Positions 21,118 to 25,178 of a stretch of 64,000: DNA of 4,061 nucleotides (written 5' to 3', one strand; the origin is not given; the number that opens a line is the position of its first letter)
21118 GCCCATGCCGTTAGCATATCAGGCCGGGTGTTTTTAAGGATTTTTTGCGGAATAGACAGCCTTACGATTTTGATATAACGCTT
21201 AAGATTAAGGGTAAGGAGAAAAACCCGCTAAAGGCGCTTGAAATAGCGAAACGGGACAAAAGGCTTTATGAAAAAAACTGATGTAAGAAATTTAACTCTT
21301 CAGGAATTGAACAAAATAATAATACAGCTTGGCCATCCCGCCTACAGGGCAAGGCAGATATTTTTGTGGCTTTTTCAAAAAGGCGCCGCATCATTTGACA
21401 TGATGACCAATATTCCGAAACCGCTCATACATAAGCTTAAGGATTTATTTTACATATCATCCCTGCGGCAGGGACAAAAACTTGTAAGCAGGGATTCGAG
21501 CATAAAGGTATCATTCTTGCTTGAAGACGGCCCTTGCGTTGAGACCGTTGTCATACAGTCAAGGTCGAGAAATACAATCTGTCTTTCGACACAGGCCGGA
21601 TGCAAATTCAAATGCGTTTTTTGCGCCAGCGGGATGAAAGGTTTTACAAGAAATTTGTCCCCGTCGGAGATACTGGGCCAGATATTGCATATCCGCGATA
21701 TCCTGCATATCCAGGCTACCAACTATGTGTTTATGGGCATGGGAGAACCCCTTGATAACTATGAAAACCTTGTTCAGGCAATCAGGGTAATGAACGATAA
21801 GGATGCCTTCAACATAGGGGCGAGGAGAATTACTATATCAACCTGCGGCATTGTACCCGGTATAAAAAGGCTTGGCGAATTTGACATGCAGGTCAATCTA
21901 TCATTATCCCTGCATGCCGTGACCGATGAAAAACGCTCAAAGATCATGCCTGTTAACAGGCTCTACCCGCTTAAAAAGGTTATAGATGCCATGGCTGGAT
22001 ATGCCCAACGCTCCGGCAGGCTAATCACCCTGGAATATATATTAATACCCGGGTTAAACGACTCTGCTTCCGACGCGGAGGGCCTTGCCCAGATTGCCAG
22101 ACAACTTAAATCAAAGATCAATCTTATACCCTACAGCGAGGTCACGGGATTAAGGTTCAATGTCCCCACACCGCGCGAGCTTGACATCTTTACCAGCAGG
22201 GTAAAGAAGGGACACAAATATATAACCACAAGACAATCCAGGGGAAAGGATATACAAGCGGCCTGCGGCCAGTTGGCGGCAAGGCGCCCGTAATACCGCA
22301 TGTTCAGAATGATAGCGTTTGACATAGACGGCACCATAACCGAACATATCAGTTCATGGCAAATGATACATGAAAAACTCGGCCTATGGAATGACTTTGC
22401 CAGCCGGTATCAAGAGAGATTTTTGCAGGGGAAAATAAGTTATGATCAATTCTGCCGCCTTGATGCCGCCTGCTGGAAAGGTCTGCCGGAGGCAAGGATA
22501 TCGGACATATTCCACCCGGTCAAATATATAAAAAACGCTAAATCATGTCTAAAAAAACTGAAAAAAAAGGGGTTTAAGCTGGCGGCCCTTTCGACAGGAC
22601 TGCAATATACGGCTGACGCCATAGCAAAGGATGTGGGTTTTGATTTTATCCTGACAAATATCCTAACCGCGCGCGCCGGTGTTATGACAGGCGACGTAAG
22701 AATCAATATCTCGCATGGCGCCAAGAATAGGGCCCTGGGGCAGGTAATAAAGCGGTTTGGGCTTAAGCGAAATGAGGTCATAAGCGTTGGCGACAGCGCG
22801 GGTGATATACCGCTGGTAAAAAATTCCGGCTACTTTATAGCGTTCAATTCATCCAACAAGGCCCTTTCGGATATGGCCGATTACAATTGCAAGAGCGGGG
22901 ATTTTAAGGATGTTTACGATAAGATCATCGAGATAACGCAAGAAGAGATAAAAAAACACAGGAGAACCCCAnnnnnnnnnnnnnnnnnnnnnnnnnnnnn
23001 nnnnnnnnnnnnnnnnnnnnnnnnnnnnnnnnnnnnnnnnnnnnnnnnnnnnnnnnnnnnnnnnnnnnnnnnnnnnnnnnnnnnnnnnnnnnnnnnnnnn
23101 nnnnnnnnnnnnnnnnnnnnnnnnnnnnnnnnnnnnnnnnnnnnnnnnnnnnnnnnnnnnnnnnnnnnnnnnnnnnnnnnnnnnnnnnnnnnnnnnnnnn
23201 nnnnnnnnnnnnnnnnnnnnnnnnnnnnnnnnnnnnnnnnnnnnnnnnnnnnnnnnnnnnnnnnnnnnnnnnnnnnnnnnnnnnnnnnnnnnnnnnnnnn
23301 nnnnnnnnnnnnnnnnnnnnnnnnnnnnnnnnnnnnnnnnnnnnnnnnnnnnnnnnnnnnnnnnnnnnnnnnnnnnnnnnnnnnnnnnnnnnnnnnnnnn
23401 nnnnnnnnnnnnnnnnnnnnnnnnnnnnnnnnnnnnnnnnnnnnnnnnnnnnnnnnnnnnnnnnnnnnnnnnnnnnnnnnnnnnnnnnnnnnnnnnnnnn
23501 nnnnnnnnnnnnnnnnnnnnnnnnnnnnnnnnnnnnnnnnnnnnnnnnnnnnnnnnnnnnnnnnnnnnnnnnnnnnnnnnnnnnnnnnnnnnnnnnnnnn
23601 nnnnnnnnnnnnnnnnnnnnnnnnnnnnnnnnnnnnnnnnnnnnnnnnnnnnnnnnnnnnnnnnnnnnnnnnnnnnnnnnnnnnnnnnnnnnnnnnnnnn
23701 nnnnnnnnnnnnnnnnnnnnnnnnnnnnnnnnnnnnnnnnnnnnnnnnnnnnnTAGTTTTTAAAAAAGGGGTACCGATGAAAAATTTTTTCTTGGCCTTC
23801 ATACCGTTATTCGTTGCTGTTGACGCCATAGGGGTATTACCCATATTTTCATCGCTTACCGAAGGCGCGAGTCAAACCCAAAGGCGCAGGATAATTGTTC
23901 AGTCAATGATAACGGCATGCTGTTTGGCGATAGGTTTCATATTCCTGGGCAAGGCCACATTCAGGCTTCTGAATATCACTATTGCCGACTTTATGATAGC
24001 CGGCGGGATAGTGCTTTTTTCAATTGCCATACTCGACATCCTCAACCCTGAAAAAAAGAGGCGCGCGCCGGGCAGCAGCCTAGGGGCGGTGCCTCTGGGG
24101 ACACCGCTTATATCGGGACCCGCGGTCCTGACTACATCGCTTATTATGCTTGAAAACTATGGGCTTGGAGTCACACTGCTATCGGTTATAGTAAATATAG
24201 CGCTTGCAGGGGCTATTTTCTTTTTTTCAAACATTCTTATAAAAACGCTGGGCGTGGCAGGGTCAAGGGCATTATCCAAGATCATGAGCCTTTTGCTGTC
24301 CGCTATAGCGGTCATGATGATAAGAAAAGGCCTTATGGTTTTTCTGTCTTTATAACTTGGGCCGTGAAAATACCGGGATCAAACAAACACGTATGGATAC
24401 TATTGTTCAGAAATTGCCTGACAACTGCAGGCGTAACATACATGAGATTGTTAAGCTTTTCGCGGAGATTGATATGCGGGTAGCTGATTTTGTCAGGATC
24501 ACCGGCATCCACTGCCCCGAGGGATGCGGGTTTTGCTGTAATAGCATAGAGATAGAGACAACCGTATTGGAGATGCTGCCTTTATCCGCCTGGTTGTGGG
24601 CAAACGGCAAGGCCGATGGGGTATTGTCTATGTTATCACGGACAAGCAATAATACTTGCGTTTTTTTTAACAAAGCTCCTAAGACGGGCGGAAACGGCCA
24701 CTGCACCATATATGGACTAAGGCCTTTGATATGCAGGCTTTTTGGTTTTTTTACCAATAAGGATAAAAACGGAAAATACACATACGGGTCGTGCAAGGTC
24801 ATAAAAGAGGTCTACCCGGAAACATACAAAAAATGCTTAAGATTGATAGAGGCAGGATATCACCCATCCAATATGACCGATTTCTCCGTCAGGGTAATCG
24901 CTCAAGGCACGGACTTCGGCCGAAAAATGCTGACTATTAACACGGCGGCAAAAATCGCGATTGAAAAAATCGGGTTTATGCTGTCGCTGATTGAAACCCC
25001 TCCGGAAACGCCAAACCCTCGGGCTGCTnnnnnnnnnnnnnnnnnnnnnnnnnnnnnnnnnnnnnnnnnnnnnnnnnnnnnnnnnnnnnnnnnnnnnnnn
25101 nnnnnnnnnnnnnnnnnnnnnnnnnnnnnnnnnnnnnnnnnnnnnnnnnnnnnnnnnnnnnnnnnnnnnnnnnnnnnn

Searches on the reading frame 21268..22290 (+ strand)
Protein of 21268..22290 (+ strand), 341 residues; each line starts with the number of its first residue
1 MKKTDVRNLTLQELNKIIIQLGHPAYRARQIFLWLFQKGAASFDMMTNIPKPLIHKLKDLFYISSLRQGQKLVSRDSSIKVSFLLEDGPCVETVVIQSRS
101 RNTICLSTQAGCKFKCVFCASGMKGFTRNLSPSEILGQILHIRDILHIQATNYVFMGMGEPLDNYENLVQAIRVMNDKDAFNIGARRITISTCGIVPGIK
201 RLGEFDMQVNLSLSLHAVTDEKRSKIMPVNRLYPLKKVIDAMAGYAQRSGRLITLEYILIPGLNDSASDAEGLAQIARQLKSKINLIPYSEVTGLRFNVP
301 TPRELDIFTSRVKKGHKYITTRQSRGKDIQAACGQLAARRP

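Call 44: search_protein_families(library=pfam, proteins=[window:21268-22290:+], max_evalue=0.00001)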
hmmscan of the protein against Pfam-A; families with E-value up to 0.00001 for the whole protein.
window:21268-22290:+ (341 aa): 2 families
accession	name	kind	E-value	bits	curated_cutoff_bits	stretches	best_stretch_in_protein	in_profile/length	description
PF04055.27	Radical_SAM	-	2.7e-18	67.1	29.5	1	107-266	2-157/166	Radical SAM superfamily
PF21016.3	RlmN_N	-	4e-14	52.5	24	1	5-63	2-60/60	Ribosomal RNA large subunit methyltransferase N-terminal domain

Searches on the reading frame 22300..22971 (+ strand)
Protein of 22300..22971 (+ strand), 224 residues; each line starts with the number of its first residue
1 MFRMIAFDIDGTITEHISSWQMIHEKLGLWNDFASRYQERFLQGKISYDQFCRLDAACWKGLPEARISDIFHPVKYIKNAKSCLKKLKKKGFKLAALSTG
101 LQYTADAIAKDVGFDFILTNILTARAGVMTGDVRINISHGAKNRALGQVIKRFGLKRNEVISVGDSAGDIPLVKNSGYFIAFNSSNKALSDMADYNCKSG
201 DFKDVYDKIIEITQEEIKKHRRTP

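Call 44: search_protein_families(library=pfam, proteins=[window:22300-22971:+], max_evalue=0.00001)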
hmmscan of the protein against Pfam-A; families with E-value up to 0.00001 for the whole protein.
window:22300-22971:+ (224 aa): 4 families
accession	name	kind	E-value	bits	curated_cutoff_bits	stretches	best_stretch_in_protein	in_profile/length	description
PF00702.32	Hydrolase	-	1.7e-17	64.9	26.4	1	3-177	2-191/191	haloacid dehalogenase-like hydrolase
PF12710.13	HAD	-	2.2e-16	61.3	27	1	5-173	1-188/189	haloacid dehalogenase-like hydrolase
PF08282.18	Hydrolase_3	-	8.2e-11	42.5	20.9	1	134-202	180-248/255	haloacid dehalogenase-like hydrolase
PF13419.12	HAD_2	-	1.1e-09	39.1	23.8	1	5-177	1-172/178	Haloacid dehalogenase-like hydrolase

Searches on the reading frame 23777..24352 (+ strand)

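Call 44: search_protein_families(library=pfam, proteins=[window:23777-24352:+], max_evalue=0.00001)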
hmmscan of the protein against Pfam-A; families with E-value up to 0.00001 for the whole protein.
window:23777-24352:+ (192 aa): 1 family
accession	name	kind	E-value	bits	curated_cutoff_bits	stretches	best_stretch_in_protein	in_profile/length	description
PF01914.23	MarC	-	6.1e-34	117.7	23.9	1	1-187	1-200/203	MarC family integral membrane protein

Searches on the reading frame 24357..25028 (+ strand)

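Call 44: search_protein_families(library=pfam, proteins=[window:24357-25028:+], max_evalue=0.00001)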
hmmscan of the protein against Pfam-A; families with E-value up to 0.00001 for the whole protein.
window:24357-25028:+ (224 aa): 1 family
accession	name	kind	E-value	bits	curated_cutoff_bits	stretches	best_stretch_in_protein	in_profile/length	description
PF03692.20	CxxCxxCC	-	8.5e-09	36.4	23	1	52-135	1-73/85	Putative zinc- or iron-chelating domain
